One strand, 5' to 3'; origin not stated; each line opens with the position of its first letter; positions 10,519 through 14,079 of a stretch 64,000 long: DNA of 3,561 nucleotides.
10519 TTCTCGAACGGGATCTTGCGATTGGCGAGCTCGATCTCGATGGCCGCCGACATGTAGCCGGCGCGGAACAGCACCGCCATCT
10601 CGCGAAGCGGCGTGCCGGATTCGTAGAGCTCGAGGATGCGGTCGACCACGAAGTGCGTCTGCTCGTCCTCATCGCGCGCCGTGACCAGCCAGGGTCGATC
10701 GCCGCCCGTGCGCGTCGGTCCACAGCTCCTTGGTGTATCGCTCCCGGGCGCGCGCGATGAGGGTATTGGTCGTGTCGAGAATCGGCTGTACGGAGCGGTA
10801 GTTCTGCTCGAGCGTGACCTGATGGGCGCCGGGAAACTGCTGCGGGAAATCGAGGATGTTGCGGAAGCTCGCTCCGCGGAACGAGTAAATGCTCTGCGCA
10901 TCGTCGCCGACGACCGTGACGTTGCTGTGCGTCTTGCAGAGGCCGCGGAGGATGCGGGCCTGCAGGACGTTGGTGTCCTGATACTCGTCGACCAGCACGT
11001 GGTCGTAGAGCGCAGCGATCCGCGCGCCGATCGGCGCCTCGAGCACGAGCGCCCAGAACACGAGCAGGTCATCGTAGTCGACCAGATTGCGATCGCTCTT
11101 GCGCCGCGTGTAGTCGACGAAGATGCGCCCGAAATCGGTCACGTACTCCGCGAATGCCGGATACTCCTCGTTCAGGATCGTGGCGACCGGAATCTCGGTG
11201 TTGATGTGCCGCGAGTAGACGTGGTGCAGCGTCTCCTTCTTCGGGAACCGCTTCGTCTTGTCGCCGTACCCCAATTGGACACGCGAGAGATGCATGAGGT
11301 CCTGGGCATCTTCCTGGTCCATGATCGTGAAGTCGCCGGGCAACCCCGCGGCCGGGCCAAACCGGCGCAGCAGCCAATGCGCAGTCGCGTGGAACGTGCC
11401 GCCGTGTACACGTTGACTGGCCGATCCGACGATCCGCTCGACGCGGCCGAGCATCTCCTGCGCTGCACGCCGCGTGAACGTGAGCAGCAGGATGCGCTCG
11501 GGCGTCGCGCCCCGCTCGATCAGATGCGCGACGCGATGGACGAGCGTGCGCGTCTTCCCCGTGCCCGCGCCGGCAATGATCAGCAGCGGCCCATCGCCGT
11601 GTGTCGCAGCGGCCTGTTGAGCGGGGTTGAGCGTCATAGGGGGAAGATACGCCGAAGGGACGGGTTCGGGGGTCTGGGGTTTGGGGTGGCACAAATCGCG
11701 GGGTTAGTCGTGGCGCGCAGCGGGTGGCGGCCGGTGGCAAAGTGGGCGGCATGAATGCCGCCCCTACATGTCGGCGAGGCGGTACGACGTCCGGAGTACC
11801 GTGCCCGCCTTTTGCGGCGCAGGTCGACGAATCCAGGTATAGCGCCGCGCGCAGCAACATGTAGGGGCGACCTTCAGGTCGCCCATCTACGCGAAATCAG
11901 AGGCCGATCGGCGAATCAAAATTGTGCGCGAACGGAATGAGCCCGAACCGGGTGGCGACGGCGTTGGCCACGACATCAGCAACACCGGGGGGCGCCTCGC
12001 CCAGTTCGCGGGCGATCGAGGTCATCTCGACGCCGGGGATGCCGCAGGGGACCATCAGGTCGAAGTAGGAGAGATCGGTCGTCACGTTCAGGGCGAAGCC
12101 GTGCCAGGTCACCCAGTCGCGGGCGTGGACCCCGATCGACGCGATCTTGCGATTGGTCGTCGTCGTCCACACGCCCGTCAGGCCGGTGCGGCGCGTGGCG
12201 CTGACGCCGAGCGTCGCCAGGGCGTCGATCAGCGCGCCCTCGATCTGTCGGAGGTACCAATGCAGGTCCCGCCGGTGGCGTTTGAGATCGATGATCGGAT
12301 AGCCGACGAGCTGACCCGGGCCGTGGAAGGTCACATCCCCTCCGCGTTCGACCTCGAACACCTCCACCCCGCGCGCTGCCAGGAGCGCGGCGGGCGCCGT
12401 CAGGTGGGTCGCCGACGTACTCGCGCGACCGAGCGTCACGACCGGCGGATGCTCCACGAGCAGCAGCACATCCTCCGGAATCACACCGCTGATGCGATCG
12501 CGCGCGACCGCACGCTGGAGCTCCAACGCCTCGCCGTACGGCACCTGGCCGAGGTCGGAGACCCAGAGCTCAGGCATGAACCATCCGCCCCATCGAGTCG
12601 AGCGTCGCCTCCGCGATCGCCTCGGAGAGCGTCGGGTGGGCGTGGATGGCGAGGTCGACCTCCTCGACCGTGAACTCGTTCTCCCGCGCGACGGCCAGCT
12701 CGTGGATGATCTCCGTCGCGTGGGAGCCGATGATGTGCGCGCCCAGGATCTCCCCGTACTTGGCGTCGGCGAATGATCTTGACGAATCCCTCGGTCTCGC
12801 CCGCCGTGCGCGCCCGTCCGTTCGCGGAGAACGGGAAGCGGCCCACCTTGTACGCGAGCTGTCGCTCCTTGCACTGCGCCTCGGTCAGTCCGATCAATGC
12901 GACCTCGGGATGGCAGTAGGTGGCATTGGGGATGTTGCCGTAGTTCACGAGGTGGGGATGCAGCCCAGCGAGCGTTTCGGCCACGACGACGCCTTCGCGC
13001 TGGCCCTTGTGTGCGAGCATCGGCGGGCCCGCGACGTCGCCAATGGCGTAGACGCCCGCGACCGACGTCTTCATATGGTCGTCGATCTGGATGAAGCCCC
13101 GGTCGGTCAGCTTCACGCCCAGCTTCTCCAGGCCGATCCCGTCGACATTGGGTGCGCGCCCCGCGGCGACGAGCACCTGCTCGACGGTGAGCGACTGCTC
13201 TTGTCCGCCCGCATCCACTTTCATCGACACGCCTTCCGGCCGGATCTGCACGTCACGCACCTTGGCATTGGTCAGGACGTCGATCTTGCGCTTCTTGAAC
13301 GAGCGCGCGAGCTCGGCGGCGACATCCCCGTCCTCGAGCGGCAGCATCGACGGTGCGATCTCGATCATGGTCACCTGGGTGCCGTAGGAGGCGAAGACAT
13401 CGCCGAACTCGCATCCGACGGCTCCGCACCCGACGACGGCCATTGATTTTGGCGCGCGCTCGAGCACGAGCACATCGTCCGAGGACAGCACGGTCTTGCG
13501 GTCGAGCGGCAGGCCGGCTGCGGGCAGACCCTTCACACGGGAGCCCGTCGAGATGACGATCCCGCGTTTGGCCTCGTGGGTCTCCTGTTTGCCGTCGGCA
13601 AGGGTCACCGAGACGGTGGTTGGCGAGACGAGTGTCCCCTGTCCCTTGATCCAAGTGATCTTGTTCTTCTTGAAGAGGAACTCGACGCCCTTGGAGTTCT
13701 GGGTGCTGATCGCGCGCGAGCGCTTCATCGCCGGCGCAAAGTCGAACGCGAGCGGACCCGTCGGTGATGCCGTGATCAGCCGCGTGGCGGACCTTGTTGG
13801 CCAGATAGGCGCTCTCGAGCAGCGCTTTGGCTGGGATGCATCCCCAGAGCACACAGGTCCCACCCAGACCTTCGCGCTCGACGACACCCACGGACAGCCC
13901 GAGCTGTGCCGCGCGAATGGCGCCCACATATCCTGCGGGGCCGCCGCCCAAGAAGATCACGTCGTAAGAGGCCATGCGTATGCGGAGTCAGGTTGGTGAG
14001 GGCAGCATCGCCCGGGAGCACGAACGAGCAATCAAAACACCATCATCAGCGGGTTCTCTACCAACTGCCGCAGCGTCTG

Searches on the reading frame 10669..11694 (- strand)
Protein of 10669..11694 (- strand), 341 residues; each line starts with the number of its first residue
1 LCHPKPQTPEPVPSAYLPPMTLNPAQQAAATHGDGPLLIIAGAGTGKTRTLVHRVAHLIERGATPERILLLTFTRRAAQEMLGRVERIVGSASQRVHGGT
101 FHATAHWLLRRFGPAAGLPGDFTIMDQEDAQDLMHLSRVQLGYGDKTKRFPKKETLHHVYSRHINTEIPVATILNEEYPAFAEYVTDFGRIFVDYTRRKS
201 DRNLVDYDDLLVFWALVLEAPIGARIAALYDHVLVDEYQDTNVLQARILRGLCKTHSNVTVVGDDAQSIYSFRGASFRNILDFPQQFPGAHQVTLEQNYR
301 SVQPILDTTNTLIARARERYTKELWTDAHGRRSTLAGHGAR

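Call 39: search_protein_families(library=pfam, proteins=[window:10669-11694:-])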
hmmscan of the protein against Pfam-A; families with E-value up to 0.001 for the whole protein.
window:10669-11694:- (341 aa): 3 families
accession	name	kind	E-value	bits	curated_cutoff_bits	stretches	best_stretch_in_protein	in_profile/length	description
PF00580.27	UvrD-helicase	-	2.9e-69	234.2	23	1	22-288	1-271/271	UvrD/REP helicase N-terminal domain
PF13245.12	AAA_19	-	1.3e-23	84.1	25.1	1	31-273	8-134/134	AAA domain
PF13604.12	AAA_30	-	2.2e-09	37.8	27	1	23-83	3-64/191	AAA domain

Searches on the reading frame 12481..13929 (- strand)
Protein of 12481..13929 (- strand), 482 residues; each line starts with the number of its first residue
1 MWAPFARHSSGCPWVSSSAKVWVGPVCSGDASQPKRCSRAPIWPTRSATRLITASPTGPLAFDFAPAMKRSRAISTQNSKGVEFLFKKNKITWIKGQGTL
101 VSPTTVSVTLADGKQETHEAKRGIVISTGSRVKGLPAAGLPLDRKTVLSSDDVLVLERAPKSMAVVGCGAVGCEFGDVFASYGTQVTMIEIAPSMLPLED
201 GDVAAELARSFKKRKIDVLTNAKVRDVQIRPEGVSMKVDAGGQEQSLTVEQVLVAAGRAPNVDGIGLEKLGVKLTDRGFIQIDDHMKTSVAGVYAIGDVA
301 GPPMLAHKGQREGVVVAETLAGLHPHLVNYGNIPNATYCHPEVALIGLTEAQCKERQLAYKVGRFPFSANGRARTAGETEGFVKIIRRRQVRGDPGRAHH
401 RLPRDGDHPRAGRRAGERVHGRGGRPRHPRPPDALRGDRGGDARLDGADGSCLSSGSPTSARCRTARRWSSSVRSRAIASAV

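Call 39: search_protein_families(library=pfam, proteins=[window:12481-13929:-])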
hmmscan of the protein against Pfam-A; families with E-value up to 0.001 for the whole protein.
window:12481-13929:- (482 aa): 6 families
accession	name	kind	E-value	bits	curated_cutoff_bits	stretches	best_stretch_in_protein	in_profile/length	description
PF07992.20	Pyr_redox_2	-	4.6e-48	164.5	26.1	1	69-313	57-291/291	Pyridine nucleotide-disulphide oxidoreductase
PF00070.33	Pyr_redox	-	1.5e-16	61.1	22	1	163-233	2-72/82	Pyridine nucleotide-disulphide oxidoreductase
PF02852.28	Pyr_redox_dim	-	2.1e-16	60.5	25.3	1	333-389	1-57/110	Pyridine nucleotide-disulphide oxidoreductase, dimerisation domain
PF13434.12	Lys_Orn_oxgnase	-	1.1e-05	25.2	21.3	1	104-207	132-237/339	L-lysine 6-monooxygenase/L-ornithine 5-monooxygenase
PF02737.24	3HCDH_N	-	2.2e-05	24.9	22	1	163-221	2-57/180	3-hydroxyacyl-CoA dehydrogenase, NAD binding domain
PF13738.12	Pyr_redox_3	-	5.7e-05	22.9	30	1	159-297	163-305/305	Pyridine nucleotide-disulphide oxidoreductase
